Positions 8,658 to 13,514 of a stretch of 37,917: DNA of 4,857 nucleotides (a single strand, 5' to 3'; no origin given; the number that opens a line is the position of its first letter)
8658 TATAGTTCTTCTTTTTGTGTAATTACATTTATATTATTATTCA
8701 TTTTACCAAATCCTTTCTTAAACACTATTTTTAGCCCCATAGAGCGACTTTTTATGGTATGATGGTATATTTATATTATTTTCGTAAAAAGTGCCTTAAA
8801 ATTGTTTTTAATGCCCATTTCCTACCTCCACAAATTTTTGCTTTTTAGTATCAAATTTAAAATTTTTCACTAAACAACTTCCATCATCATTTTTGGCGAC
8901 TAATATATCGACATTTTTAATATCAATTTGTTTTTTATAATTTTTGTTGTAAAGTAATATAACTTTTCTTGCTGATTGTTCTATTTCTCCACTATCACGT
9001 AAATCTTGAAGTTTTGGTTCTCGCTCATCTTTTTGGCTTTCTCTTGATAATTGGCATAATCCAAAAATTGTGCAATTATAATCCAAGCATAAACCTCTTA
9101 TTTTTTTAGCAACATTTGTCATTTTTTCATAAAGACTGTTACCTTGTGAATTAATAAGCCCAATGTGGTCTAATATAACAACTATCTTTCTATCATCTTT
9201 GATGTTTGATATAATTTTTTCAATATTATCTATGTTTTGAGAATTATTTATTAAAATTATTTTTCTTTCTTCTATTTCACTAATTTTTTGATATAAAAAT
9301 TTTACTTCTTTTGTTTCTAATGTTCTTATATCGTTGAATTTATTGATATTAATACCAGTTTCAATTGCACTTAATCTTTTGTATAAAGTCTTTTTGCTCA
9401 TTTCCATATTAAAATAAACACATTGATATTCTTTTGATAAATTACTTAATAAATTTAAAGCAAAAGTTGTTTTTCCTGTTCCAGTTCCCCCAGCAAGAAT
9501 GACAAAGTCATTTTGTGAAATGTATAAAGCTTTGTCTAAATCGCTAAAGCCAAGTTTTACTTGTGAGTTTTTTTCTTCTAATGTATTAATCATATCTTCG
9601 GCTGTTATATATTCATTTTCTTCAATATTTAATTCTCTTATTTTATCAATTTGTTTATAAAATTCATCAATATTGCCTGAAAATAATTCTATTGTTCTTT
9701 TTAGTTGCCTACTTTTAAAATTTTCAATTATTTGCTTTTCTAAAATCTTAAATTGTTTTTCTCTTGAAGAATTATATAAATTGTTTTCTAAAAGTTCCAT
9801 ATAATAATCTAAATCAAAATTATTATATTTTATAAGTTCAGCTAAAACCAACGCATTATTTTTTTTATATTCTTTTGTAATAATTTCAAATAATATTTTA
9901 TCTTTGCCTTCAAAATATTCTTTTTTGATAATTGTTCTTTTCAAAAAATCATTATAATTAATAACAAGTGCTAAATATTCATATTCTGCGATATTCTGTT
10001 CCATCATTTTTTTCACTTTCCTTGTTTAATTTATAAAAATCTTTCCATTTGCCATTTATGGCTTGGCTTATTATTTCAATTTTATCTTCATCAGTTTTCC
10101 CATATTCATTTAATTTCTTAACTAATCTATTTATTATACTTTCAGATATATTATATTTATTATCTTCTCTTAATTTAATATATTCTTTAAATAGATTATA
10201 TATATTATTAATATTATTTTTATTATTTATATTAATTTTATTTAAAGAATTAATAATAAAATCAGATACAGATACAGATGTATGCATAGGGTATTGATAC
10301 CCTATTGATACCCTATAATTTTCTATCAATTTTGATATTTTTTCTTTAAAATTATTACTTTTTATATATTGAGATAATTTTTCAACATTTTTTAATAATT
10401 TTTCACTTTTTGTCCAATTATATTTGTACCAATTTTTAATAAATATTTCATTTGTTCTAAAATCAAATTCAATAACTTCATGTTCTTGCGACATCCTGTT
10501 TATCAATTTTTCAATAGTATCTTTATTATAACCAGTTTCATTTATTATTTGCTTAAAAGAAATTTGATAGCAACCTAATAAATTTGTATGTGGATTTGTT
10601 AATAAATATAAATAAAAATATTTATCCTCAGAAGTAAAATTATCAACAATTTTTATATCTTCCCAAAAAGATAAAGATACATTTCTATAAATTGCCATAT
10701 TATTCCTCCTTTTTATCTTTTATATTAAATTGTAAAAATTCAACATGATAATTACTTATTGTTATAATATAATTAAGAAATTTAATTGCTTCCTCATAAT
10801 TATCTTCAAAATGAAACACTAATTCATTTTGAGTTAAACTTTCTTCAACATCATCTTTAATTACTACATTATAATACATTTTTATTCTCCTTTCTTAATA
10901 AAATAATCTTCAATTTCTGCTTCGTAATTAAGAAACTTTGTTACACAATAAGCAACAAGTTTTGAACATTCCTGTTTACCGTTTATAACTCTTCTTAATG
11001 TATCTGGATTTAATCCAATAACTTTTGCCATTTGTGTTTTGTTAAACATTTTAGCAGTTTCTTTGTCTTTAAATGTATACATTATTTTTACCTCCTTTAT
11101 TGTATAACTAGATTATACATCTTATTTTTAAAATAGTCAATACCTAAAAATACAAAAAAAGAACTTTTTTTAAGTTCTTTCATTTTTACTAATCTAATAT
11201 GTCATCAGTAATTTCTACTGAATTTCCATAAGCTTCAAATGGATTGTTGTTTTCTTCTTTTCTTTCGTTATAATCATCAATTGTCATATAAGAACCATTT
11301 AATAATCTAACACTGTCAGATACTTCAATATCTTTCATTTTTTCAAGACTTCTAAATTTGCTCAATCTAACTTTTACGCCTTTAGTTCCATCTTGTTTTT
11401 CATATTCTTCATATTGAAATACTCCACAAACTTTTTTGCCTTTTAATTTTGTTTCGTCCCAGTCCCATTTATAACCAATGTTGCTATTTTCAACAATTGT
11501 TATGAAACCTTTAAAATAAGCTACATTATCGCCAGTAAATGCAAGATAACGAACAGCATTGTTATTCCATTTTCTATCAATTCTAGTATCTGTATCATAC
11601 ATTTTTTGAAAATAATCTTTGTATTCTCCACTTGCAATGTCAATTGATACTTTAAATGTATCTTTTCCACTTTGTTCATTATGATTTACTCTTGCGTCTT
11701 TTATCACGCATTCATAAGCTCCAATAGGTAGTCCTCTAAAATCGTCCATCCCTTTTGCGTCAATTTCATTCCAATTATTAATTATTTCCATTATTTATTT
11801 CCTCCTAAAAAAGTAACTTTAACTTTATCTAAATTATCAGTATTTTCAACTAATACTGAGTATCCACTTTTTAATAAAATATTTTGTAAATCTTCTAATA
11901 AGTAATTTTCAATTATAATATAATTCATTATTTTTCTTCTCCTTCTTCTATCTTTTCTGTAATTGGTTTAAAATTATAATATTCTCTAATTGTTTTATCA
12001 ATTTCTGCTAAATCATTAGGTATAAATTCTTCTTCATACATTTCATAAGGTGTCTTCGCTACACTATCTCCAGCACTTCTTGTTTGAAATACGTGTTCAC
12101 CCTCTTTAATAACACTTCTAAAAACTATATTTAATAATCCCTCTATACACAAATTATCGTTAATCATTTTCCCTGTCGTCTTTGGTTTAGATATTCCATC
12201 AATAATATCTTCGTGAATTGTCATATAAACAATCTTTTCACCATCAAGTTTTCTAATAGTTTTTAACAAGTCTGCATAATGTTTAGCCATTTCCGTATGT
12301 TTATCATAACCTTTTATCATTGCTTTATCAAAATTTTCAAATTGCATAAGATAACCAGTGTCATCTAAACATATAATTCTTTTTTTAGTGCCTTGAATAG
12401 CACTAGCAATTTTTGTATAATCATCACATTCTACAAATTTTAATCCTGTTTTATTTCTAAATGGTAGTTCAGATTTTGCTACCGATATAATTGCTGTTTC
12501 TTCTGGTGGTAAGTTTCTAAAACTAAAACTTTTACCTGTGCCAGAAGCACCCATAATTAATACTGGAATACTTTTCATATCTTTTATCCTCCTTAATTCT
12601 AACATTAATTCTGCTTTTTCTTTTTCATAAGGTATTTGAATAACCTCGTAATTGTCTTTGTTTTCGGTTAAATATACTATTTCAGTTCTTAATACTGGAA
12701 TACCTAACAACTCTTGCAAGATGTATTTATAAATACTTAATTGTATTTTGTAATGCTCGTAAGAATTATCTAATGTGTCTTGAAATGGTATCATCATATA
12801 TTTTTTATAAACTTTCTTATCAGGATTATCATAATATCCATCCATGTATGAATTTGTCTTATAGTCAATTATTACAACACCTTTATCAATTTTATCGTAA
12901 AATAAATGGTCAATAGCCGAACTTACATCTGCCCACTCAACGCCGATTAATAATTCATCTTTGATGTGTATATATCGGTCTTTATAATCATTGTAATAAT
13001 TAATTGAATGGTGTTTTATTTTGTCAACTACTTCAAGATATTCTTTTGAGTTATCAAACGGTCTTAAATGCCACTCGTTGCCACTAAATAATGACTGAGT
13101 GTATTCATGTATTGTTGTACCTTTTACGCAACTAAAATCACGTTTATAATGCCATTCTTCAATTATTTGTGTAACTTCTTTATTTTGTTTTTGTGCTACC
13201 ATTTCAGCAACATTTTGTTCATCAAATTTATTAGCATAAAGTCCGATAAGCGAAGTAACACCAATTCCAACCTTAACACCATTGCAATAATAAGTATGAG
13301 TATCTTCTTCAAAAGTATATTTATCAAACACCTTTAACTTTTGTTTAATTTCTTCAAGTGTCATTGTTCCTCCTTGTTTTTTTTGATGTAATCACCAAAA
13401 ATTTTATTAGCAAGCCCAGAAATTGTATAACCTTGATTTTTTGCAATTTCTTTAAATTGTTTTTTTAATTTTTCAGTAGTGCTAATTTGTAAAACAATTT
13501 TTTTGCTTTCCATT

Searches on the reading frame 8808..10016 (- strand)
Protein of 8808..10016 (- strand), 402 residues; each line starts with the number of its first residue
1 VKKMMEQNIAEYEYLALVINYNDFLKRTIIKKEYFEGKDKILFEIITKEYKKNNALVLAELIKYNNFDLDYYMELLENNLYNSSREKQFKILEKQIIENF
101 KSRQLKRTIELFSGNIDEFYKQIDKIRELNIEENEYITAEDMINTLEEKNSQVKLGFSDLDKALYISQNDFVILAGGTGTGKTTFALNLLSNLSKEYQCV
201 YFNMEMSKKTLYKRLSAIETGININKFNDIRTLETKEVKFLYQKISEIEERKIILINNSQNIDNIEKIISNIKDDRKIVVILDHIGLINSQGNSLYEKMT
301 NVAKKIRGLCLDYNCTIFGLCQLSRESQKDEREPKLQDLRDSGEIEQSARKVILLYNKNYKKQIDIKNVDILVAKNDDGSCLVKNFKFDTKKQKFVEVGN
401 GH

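Call 22: search_protein_families(library=phrogs, max_evalue=0.00001, proteins=[window:8808-10016:-])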
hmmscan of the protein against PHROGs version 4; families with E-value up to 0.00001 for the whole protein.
window:8808-10016:- (402 aa): 8 families
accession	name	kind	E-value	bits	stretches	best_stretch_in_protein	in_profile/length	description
phrog_19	-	DNA, RNA and nucleotide metabolism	1.1e-52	180.8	1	2-399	155-582/621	DnaB-like replicative helicase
phrog_243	-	DNA, RNA and nucleotide metabolism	4.9e-32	112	1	154-397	21-267/273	DnaB-like replicative helicase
phrog_239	-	DNA, RNA and nucleotide metabolism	1.4e-28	101.3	1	114-362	299-560/801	DNA primase/helicase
phrog_11530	-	unknown function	2.5e-10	41.5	1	274-381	30-141/184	-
phrog_2666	-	head and packaging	2e-07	31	1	132-305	286-450/555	terminase large subunit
phrog_8337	-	DNA, RNA and nucleotide metabolism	3.2e-07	31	1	152-291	49-166/273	DNA repair protein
phrog_97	-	other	3.6e-06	27.4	1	142-291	39-179/506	UvsX-like recombinase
phrog_6891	-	other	5.5e-06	27.2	1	170-275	43-146/310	ATPase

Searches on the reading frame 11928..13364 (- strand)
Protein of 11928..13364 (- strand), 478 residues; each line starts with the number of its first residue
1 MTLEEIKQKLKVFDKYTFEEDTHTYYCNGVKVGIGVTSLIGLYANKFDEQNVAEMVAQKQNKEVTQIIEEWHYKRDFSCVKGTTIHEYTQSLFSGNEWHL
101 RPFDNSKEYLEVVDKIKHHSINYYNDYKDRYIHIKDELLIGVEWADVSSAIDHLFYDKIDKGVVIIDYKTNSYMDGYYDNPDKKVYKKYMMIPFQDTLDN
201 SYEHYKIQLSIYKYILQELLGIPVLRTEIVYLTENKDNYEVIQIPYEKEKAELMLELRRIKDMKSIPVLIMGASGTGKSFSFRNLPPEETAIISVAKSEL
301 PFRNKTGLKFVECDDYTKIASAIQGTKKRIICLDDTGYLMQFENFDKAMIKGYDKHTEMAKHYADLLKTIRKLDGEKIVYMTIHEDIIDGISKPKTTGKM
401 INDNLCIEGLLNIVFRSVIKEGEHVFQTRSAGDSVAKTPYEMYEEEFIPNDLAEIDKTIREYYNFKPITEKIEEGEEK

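Call 22: search_protein_families(library=phrogs, max_evalue=0.00001, proteins=[window:11928-13364:-])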
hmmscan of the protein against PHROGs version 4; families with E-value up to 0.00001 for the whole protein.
window:11928-13364:- (478 aa): 3 families
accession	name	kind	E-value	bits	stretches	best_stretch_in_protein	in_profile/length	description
phrog_2872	-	DNA, RNA and nucleotide metabolism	6.9e-57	193.5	1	265-466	2-214/219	Sak4-like ssDNA annealing protein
phrog_298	-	DNA, RNA and nucleotide metabolism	9.5e-18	65.6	1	11-264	44-259/293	exonuclease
phrog_124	-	DNA, RNA and nucleotide metabolism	7.1e-10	39.8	1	259-472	37-270/382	Sak4-like ssDNA annealing protein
